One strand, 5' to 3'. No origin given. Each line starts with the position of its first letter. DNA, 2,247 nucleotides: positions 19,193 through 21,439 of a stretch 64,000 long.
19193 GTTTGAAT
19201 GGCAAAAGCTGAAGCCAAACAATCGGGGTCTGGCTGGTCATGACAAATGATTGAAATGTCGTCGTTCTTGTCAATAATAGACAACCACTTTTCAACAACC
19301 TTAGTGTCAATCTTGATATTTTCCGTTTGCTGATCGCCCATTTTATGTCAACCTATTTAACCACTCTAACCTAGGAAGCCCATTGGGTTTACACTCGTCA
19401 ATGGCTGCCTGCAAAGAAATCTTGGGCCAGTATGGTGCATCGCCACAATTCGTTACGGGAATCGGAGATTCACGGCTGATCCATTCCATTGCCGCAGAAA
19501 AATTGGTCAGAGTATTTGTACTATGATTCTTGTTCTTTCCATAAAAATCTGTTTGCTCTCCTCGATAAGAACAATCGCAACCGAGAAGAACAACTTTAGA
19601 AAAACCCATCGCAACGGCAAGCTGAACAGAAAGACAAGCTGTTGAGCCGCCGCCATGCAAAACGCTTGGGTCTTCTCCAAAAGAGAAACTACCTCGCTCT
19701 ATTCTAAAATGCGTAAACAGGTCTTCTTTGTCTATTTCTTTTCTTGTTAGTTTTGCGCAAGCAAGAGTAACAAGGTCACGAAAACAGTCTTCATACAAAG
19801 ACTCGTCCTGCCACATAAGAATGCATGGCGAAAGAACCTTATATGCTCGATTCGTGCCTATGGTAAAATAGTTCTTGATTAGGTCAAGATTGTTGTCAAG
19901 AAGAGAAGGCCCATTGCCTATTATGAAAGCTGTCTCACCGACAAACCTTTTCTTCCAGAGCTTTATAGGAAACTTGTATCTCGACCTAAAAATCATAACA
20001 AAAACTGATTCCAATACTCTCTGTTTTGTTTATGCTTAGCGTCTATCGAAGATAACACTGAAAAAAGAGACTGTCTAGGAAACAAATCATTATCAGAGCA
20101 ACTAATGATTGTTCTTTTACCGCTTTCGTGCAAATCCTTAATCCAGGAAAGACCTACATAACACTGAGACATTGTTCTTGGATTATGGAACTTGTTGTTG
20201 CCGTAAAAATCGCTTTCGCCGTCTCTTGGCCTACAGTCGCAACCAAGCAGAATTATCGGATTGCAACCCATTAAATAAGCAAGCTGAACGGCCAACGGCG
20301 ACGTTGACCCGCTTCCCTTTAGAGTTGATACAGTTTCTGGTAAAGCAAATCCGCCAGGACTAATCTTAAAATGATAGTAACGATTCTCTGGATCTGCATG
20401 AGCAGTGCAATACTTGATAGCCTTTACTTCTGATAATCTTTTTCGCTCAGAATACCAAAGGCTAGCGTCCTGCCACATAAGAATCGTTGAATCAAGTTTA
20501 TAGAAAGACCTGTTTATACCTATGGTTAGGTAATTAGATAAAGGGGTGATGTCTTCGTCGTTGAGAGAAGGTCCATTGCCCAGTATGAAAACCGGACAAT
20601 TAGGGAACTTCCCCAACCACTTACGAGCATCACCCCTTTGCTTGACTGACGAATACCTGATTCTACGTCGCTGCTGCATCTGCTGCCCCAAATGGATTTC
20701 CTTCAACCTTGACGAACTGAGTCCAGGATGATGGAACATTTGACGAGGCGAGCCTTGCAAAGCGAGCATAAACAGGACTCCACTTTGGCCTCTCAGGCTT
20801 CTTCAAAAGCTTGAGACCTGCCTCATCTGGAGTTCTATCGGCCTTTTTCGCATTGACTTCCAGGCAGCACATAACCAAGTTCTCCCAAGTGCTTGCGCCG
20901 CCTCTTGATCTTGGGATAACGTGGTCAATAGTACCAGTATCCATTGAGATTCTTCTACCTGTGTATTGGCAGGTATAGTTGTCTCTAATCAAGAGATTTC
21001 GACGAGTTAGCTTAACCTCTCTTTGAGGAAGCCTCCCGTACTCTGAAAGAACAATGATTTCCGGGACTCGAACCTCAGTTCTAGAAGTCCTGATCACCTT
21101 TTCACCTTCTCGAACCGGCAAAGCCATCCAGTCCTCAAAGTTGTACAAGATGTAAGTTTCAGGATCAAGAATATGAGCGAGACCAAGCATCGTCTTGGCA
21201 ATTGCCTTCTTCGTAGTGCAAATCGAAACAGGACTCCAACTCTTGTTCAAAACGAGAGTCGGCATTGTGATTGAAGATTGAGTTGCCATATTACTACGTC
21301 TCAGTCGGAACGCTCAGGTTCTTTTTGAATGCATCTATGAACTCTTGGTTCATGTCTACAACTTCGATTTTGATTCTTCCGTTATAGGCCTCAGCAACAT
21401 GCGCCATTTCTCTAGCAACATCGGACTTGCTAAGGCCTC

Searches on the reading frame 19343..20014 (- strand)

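Call 46: search_protein_families(library=pfam, proteins=[window:19343-20014:-], max_evalue=0.001)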
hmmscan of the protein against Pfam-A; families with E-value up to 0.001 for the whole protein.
window:19343-20014:- (223 aa): 1 family
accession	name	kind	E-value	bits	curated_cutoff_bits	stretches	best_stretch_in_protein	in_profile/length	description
PF01973.23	MptE-like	-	3.5e-12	46.9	34.6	2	114-152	135-170/171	6-hydroxymethylpterin diphosphokinase MptE-like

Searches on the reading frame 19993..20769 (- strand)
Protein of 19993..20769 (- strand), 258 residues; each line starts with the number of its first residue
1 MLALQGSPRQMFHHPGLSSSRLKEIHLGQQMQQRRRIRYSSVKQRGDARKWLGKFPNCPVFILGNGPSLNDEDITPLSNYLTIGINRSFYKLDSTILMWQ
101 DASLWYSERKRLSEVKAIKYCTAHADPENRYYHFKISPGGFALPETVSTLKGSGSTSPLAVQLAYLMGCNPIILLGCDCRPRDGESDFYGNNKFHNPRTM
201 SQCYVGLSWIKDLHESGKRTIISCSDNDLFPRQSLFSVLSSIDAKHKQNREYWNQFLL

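Call 46: search_protein_families(library=pfam, proteins=[window:19993-20769:-], max_evalue=0.001)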
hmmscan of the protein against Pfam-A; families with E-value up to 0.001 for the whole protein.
window:19993-20769:- (258 aa): 1 family
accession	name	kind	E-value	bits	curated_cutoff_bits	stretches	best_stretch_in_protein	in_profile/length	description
PF01973.23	MptE-like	-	1.7e-10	41.4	34.6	1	147-180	135-167/171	6-hydroxymethylpterin diphosphokinase MptE-like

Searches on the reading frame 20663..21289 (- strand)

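Call 46: search_protein_families(library=pfam, proteins=[window:20663-21289:-], max_evalue=0.001)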
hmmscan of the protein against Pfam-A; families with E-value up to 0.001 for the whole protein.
window:20663-21289:- (208 aa): 3 families
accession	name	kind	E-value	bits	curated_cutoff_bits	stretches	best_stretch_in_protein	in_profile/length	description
PF14279.12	HNH_5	-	1.1e-09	38.6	27.5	1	107-158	1-52/56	HNH endonuclease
PF13395.12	HNH_4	-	5.5e-09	36.3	22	1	107-154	1-53/54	HNH endonuclease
PF01844.29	HNH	-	2.3e-08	34.5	21.4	1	107-150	1-45/47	HNH endonuclease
